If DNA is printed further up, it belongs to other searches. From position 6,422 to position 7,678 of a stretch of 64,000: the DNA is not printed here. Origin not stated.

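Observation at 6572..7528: Receiver-less sigma54 activator homologue inside the rsfS-rlmH operon carries a natural Walker B DE to NQ (ATP-trap) substitution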

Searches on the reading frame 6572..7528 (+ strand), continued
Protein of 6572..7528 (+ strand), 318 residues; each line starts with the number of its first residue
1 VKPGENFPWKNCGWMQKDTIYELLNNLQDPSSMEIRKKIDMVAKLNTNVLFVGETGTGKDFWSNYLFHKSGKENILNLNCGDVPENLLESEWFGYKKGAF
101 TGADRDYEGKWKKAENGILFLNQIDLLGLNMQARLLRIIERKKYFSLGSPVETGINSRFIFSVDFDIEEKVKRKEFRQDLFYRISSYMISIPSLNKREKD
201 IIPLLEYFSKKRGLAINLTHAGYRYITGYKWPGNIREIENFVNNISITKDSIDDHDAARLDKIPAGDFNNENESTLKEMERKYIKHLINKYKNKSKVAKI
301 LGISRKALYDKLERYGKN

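Call 51: predict_structure(alignment_id=A1)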
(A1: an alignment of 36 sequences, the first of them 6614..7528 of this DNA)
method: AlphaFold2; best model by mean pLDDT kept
length: 304 residues; sequences in the alignment: 36
mean_pLDDT: 85.5   pTM: 0.72
mean pLDDT of the five models: 85.5, 82.2, 80.0, 76.4, 75.8
residues with pLDDT >= 90: 146; 70-90: 130; 50-70: 12; < 50: 16
segments of 3 or more residues with pLDDT < 50: 1-4, 250-260
pLDDT, mean of each block of 10 residues (from residue 1): 53 87 91 91 89 90 88 88 83 89 93 92 91 88 93 94 95 92 90 91 91 89 91 91 74 39 77 84 87 84 61
secondary structure, 60 per line:
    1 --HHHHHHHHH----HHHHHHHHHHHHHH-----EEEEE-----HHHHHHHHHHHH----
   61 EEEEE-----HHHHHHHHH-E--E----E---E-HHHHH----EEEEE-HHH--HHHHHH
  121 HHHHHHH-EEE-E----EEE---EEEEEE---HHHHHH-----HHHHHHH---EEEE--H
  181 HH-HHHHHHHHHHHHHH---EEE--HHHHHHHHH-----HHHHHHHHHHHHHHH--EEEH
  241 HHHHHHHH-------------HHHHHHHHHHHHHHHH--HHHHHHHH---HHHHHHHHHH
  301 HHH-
elements in order: H3-11 H16-29 E35-39 H45-56 E61-65 H71-79 H95-99 E104-108 H115-127 E129-131 E138-140 E144-149 H153-158 H164-170 E174-177 H184-197 E201-203 H206-214 H220-234 E237-239 H240-248 H262-277 H280-287 H291-303

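Call 54: fold_search(model_id=the predicted structure, library=pdb)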
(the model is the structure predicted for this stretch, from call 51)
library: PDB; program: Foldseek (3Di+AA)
matches with E <= 10: 1658; with E <= 0.001: 989
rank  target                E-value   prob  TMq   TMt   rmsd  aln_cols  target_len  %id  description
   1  3m0e_A                1.3e-23  1.00  0.70  0.85   2.5       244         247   35  Crystal structure of the ATP-bound state of Walker B mutant of NtrC1 ATPase domain (released 2010-11-03)
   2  1ny6_C                3.4e-23  1.00  0.72  0.88   2.2       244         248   35  Crystal structure of sigm54 activator (AAA+ ATPase) in the active state (released 2003-11-11)
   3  4lzz_W                4.0e-23  1.00  0.71  0.85   2.2       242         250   36  Nucleotide-induced asymmetry within atpase activator ring drives s54-RNAP interaction and ATP hydrolysis (released 2013-12-04)
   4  3dzd_A                1.2e-22  1.00  0.70  0.58   1.9       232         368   36  Crystal structure of sigma54 activator NTRC4 in the inactive state (released 2008-11-25)
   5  1ny6_B                1.4e-22  1.00  0.70  0.87   2.2       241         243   35  Crystal structure of sigm54 activator (AAA+ ATPase) in the active state (released 2003-11-11)
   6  1ny5_A                1.6e-22  1.00  0.72  0.57   2.1       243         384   35  Crystal structure of sigm54 activator (AAA+ ATPase) in the inactive state (released 2003-11-11)
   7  1ny5_B                2.2e-22  1.00  0.72  0.58   1.8       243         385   35  Crystal structure of sigm54 activator (AAA+ ATPase) in the inactive state (released 2003-11-11)
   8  1ojl_D                2.6e-22  1.00  0.72  0.73  17.4       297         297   34  Crystal structure of a sigma54-activator suggests the mechanism for the conformational switch necessary for sigma54 bi (released 2005-05-19)
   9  1ny6_A                3.1e-22  1.00  0.71  0.86   2.2       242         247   36  Crystal structure of sigm54 activator (AAA+ ATPase) in the active state (released 2003-11-11)
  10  4lzz_E                3.7e-22  1.00  0.71  0.82   2.4       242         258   36  Nucleotide-induced asymmetry within atpase activator ring drives s54-RNAP interaction and ATP hydrolysis (released 2013-12-04)
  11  4qht_B                7.1e-22  1.00  0.70  0.86   1.8       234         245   31  Crystal structure of AAA+/ sigma 54 activator domain of the flagellar regulatory protein FlrC from Vibrio cholerae in  (released 2014-07-16)
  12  6lua_D                7.9e-22  1.00  0.70  0.86   2.4       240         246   32  Cis-mutant R349A of the central AAA+ domain of the flagellar regulatory protein FlrC (released 2020-03-18)
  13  6luf_A                9.4e-22  1.00  0.71  0.87   2.0       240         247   30  Trans-acting mutant Y290A of the central AAA+ domain of the flagellar regulatory protein FlrC (released 2020-03-18)
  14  4qht_A                9.4e-22  1.00  0.68  0.84   2.0       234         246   31  Crystal structure of AAA+/ sigma 54 activator domain of the flagellar regulatory protein FlrC from Vibrio cholerae in  (released 2014-07-16)
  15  6luf_C                1.7e-21  1.00  0.71  0.87   2.0       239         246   30  Trans-acting mutant Y290A of the central AAA+ domain of the flagellar regulatory protein FlrC (released 2020-03-18)
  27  1ojl_E                1.3e-20  1.00  0.70  0.74  17.9       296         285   32  Crystal structure of a sigma54-activator suggests the mechanism for the conformational switch necessary for sigma54 bi (released 2005-05-19)
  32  1ojl_A                3.0e-20  1.00  0.69  0.72  14.6       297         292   32  Crystal structure of a sigma54-activator suggests the mechanism for the conformational switch necessary for sigma54 bi (released 2005-05-19)
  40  4l4u                  1.4e-19  1.00  0.69  0.55   2.5       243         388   34  Crystal structure of construct containing A. aeolicus NtrC1 receiver, central and DNA binding domains (released 2013-08-28)
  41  1ojl_B                1.7e-19  1.00  0.71  0.85   2.3       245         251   35  Crystal structure of a sigma54-activator suggests the mechanism for the conformational switch necessary for sigma54 bi (released 2005-05-19)
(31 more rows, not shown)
